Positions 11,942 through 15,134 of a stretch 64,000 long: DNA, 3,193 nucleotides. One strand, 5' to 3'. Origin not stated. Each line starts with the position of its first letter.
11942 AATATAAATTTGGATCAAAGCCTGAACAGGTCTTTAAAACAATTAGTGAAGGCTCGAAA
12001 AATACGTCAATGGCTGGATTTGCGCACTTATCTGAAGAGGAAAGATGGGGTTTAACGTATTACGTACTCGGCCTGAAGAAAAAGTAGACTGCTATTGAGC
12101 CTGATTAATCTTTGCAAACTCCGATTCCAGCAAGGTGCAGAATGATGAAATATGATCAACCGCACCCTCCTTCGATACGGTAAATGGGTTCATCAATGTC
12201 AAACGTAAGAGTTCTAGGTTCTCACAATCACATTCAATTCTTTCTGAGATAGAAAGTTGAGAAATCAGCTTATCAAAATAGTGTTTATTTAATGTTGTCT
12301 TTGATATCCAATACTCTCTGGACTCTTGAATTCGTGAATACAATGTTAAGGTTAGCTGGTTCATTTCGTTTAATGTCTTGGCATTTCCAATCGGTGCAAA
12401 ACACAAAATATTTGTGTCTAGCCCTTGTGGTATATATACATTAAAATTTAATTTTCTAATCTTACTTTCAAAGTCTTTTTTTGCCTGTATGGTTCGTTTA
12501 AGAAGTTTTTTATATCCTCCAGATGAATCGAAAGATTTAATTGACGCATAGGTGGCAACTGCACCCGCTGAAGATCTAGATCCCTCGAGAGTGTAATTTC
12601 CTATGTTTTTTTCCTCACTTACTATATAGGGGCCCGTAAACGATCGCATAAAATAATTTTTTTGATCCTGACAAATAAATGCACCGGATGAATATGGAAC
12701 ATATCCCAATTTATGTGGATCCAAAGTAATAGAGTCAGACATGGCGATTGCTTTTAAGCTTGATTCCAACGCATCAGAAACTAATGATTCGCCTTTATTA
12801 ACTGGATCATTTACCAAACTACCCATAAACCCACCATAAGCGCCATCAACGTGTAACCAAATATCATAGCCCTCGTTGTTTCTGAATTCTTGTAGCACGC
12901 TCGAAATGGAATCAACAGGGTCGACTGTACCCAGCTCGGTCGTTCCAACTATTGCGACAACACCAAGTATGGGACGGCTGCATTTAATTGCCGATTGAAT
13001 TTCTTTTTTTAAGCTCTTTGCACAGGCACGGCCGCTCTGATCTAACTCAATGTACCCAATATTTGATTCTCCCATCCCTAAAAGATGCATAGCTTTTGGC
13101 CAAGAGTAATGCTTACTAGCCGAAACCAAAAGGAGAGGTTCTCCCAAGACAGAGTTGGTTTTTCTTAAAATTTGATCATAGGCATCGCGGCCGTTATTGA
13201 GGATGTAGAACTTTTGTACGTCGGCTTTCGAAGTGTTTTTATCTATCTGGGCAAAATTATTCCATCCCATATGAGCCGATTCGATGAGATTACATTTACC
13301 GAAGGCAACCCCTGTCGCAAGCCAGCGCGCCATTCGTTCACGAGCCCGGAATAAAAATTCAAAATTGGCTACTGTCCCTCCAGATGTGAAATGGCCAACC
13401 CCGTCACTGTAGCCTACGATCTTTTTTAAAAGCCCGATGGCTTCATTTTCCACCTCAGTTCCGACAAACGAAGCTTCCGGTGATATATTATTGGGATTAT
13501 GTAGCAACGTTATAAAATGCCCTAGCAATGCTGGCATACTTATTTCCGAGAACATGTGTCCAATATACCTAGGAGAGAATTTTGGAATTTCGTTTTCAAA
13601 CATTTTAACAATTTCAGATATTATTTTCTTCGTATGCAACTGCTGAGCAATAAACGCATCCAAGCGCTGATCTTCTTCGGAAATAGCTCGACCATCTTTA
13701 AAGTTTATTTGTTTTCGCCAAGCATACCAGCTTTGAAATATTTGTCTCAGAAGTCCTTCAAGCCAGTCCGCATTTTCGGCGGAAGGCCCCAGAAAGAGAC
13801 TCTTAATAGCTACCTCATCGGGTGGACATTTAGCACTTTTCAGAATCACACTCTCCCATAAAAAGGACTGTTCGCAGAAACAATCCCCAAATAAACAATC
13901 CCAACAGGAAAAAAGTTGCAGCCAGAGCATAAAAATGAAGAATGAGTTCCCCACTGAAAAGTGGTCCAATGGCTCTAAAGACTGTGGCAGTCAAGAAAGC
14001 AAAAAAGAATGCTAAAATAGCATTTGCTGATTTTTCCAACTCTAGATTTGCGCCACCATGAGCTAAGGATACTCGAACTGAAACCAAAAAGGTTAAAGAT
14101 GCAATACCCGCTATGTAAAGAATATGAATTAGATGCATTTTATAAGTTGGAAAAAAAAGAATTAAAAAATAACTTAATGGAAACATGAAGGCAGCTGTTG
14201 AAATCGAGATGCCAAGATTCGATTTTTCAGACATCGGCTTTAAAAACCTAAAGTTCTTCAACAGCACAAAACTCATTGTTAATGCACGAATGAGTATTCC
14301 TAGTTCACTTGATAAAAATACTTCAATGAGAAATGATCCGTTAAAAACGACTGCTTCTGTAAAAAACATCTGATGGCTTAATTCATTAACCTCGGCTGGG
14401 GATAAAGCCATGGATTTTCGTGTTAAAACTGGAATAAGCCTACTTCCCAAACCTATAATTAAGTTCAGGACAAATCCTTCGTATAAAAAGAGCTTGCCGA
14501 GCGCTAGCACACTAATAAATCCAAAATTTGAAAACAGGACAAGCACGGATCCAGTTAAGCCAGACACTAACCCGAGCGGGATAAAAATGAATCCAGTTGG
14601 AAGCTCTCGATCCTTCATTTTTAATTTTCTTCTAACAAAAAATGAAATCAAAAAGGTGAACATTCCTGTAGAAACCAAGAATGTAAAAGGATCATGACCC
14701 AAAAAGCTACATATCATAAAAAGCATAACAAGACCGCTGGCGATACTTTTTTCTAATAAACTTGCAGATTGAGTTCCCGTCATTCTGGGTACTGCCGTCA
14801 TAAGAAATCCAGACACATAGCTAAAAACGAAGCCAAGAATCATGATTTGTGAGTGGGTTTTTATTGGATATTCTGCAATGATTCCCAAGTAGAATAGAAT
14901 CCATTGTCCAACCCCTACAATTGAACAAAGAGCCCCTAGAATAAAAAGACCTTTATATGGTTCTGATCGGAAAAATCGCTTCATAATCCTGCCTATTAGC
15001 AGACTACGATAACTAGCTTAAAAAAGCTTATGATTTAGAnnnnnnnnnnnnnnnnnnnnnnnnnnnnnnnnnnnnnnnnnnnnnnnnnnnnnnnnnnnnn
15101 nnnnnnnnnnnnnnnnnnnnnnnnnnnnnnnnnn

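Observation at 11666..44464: Eight copies of a 14-bp palindrome (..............) define a Dnr/NnrR-type anaerobic regulon across 33 kb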

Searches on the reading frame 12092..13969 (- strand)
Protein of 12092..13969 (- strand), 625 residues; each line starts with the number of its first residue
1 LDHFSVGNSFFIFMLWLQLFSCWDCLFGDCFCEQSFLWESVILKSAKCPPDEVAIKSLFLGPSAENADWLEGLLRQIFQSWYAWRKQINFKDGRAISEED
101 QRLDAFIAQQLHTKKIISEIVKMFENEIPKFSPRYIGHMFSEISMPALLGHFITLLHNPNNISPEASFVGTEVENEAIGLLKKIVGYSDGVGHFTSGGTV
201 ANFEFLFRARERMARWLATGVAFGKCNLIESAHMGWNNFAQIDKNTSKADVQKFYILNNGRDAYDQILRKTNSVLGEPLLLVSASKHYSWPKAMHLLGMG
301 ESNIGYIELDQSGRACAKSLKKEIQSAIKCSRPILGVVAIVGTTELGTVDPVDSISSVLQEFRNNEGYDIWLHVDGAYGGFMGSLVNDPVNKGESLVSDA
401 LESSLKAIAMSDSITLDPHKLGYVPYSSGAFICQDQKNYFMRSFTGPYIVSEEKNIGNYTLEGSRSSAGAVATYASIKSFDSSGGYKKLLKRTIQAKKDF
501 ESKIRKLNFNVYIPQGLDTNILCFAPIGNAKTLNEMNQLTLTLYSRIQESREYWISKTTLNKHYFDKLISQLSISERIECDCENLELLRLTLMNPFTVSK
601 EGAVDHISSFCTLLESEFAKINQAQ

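Call 5: search_protein_families(library=pfam, proteins=[window:12092-13969:-])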
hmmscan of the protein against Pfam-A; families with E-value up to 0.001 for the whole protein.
window:12092-13969:- (625 aa): 1 family
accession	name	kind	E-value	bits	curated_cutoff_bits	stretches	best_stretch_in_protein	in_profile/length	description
PF00282.25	Pyridoxal_deC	-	5.2e-33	114.7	27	2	272-524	140-372/375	Pyridoxal-dependent decarboxylase conserved domain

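Call 32: search_protein_families(library=ncbifam, max_evalue=0.001, proteins=[window:12092-13969:-])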
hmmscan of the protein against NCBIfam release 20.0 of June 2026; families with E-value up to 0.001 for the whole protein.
window:12092-13969:- (625 aa): 6 families
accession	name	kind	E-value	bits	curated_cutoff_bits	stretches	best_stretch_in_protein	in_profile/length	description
TIGR03811.1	tyr_de_CO2_Ent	equivalog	1.2e-65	222.2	905.3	2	53-388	2-332/608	tyrosine decarboxylase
TIGR03812.1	tyr_de_CO2_Arch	equivalog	1.9e-40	138.9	299.4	2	273-516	105-318/375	tyrosine decarboxylase MfnA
TIGR03799.1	NOD_PanD_pyr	equivalog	5.6e-38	130.6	606.1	2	280-507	212-419/522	pyridoxal-dependent aspartate 1-decarboxylase PanP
NF052646.1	DABADecarRhbB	equivalog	1.7e-29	102.7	900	1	279-457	188-346/491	L-2,4-diaminobutyrate decarboxylase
TIGR01788.1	Glu-decarb-GAD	equivalog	1.1e-15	57.4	380.4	1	333-576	186-409/431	glutamate decarboxylase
NF002748.0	PRK02769.1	equivalog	1.1e-13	50.6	305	1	277-510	110-316/382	histidine decarboxylase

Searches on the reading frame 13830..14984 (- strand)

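Call 5: search_protein_families(library=pfam, proteins=[window:13830-14984:-])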
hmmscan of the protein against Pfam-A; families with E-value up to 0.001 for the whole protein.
window:13830-14984:- (384 aa): 1 family
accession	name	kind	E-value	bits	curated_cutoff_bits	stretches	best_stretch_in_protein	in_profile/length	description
PF05940.17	NnrS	-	3.3e-28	99.5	28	1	5-374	2-367/371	NnrS protein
